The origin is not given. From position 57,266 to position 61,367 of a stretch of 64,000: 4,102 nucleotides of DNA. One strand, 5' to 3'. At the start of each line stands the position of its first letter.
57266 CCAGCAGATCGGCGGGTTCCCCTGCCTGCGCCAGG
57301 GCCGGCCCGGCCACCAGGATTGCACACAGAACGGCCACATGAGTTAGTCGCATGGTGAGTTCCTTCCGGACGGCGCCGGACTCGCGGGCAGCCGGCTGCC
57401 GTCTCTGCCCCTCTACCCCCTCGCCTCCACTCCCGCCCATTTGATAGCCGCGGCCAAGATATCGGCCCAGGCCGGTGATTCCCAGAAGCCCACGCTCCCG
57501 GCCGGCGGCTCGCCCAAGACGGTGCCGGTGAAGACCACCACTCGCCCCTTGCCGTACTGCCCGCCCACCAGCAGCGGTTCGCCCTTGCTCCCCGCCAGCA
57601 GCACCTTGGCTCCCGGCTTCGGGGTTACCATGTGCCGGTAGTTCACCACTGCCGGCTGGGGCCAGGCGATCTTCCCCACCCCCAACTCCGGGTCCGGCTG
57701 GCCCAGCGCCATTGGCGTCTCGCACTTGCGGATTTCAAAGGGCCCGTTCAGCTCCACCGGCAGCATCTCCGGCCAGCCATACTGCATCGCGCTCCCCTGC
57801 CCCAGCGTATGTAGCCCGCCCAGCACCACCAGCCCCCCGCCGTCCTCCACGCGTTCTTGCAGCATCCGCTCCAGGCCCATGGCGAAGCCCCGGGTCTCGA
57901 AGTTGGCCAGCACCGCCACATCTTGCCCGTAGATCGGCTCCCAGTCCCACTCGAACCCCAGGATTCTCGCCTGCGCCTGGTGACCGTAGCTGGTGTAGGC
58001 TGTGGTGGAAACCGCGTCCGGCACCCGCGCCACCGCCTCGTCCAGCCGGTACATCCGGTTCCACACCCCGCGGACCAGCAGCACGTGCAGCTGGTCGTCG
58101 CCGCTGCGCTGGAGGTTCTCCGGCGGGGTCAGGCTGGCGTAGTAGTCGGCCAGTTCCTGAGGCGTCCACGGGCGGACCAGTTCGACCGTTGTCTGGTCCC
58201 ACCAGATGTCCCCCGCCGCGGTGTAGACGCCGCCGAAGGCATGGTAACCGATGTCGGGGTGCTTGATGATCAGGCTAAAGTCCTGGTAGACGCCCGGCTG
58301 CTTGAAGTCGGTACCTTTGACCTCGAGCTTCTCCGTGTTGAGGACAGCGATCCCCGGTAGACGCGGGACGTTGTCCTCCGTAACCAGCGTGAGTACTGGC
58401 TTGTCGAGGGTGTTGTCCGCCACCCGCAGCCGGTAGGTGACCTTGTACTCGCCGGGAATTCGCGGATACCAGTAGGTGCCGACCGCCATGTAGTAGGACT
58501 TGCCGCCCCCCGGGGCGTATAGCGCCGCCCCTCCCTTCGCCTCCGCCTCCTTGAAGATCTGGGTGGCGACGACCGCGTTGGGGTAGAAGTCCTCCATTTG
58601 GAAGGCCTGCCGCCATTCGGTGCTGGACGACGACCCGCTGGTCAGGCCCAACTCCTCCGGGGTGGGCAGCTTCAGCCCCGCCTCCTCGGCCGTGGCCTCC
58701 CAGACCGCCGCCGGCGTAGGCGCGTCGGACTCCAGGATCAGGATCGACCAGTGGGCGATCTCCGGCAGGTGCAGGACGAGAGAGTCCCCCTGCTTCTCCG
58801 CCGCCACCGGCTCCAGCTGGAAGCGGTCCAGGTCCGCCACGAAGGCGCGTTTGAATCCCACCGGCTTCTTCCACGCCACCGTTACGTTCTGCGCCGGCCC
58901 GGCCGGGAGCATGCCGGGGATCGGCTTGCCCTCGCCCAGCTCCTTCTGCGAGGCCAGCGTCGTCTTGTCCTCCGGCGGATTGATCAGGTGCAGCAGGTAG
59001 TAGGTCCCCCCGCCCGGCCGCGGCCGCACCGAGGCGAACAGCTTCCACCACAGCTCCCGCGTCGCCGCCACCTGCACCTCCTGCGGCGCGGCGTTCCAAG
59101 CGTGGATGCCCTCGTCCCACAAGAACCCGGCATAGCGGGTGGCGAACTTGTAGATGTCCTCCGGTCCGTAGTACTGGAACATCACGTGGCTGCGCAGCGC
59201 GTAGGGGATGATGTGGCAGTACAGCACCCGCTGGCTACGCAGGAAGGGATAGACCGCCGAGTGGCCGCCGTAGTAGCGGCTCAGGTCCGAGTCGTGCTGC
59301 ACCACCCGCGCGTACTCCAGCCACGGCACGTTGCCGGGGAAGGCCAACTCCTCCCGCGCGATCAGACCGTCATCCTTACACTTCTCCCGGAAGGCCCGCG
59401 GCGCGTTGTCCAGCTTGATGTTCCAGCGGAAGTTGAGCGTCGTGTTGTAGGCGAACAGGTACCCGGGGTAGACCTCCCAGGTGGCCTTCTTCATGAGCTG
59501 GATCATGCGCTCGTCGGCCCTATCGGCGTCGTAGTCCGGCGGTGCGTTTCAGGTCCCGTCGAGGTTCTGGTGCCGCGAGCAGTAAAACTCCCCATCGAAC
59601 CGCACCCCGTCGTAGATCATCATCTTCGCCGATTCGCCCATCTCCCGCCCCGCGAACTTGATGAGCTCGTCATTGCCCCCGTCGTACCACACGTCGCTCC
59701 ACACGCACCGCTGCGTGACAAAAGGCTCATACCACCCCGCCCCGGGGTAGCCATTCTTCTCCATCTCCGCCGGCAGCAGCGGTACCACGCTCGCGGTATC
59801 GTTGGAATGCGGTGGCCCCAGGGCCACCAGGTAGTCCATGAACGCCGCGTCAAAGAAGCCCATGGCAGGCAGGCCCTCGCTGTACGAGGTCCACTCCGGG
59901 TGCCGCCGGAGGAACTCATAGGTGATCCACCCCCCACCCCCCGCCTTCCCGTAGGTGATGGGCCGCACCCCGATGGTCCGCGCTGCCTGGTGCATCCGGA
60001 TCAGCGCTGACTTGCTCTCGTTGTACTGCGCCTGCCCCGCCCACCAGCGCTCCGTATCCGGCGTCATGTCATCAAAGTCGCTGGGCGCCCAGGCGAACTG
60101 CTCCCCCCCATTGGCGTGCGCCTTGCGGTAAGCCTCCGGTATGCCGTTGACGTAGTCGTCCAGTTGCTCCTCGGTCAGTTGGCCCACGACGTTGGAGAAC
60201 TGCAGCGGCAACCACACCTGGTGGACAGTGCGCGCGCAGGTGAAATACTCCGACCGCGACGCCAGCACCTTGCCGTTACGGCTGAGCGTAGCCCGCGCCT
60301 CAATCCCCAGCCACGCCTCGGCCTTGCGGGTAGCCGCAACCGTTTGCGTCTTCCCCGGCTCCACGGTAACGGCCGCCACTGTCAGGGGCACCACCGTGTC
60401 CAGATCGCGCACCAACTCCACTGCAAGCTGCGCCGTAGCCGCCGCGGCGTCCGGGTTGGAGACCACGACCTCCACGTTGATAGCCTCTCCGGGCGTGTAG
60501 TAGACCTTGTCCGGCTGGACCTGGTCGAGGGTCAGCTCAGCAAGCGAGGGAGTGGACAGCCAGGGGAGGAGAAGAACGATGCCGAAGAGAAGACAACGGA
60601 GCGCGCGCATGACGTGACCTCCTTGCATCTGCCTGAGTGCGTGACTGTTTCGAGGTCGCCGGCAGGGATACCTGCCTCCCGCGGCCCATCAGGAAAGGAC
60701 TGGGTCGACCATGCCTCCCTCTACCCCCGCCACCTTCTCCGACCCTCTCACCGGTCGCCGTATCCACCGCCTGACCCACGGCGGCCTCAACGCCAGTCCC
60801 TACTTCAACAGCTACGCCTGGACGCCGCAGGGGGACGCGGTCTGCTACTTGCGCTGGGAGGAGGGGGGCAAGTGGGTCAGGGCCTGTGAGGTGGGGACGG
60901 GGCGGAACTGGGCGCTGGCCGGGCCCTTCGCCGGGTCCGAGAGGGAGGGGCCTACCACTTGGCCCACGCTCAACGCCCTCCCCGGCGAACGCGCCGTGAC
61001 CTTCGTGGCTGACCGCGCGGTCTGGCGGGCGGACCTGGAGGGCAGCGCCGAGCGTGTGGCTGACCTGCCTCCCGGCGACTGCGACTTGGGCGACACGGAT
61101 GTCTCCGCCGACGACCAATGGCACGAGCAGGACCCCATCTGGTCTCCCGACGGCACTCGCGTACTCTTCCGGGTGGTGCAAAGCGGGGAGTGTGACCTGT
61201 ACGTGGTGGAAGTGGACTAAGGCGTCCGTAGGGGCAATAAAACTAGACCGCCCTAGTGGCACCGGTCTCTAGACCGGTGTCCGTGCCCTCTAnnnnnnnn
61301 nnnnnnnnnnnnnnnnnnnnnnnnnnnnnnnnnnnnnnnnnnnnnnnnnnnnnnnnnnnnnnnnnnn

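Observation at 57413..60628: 1072-codon reading frame interrupted by a single in-frame TGA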

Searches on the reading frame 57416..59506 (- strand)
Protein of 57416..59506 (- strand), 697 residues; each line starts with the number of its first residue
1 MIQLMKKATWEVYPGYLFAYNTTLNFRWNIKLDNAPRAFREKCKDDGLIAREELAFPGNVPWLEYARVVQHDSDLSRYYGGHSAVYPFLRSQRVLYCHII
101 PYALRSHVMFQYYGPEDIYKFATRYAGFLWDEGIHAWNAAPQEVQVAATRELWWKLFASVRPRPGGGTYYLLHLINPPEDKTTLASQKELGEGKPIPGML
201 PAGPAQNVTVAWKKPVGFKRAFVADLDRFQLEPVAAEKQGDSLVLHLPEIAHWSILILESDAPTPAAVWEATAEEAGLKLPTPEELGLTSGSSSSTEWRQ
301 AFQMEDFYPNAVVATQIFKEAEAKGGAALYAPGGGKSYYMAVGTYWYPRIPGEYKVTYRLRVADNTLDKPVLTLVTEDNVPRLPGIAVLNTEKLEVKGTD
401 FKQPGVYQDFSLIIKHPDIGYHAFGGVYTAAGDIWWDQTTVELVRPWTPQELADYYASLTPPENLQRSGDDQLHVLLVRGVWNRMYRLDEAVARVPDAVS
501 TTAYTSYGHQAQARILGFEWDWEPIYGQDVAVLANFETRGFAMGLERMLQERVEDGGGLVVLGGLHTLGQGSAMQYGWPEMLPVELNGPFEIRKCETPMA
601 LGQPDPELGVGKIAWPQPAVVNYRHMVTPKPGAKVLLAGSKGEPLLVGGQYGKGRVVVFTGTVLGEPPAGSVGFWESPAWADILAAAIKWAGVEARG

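Call 5: search_protein_families(library=pfam, proteins=[window:57416-59506:-], max_evalue=1)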
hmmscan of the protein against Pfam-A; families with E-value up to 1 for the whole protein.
window:57416-59506:- (697 aa): 2 families
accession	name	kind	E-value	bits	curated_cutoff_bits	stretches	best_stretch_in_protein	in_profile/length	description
PF07090.17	GATase1_like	-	9e-05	22.6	27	1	547-663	98-219/247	Putative glutamine amidotransferase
PF24157.1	DUF7408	-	0.0026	18.2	27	1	528-659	38-152/174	Domain of unknown function (DUF7408)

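Call 6: search_protein_families(library=ncbifam, proteins=[window:57416-59506:-], max_evalue=1)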
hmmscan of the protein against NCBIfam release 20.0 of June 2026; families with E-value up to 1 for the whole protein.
window:57416-59506:- (697 aa): 0 families

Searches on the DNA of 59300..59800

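Call 23: search_rna_families(source=window, start=59300, end=59800, threshold=evalue, max_evalue=10)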
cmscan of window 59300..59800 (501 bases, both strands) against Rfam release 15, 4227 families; matches with E-value up to 10: 1.
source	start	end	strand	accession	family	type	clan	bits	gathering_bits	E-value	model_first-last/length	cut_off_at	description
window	59618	59675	-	RF01143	sR16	Gene; snRNA; snoRNA; CD-box;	-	15.3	70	2.1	1-53/53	no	Small nucleolar RNA sR16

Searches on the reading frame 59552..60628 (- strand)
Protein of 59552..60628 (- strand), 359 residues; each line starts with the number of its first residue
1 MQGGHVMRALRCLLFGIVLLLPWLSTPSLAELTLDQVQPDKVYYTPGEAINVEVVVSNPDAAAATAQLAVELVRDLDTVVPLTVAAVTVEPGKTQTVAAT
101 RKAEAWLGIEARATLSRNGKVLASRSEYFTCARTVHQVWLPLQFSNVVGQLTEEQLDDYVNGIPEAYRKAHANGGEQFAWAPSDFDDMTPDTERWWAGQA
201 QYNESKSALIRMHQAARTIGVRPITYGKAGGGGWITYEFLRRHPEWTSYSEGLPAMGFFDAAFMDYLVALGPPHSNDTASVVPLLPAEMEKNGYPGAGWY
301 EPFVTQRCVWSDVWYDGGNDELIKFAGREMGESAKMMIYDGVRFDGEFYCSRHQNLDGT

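Call 5: search_protein_families(library=pfam, proteins=[window:59552-60628:-], max_evalue=1)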
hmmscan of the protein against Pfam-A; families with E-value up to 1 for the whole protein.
window:59552-60628:- (359 aa): 3 families
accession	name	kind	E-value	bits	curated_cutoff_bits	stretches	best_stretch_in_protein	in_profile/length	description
PF20942.3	DUF4785_2nd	-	0.032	14.6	30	1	36-95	6-65/105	Domain of unknown function (DUF4785) central domain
PF01835.25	MG2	-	0.042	14.7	32.8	1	38-84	5-52/96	MG2 domain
PF19895.4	DUF6368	-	0.12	12.9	25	1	42-86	77-121/184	Family of unknown function (DUF6368)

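Call 6: search_protein_families(library=ncbifam, proteins=[window:59552-60628:-], max_evalue=1)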
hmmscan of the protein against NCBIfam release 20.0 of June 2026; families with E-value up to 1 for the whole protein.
window:59552-60628:- (359 aa): 0 families

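Call 19: list_cluster_members(proteins=[P0004, window:59552-60628:-, window:59552-60610:-, P0001, P0002])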
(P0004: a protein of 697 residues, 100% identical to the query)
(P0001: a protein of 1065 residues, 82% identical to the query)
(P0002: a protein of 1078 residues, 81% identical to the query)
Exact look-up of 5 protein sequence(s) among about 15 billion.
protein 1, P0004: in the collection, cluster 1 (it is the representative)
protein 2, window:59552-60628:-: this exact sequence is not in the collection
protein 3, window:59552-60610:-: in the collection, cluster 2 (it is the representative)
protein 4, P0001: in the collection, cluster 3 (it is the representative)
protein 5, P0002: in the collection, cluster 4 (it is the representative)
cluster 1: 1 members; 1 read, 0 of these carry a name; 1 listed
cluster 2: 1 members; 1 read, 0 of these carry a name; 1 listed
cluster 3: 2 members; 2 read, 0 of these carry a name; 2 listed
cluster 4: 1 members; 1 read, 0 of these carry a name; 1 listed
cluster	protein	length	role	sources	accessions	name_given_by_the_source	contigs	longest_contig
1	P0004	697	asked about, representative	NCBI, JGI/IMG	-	-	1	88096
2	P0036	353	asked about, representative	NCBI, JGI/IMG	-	-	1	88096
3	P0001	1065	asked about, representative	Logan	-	-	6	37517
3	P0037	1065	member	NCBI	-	-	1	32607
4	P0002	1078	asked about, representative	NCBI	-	-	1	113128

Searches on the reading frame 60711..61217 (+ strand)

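Call 57: search_protein_families(library=pfam, proteins=[window:60711-61217:+], max_evalue=0.01)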
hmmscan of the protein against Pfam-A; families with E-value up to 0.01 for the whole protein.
window:60711-61217:+ (169 aa): 1 family
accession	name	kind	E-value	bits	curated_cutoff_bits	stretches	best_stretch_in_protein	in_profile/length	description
PF07676.18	PD40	-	7.6e-05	23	20.9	1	140-165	12-38/38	WD40-like Beta Propeller Repeat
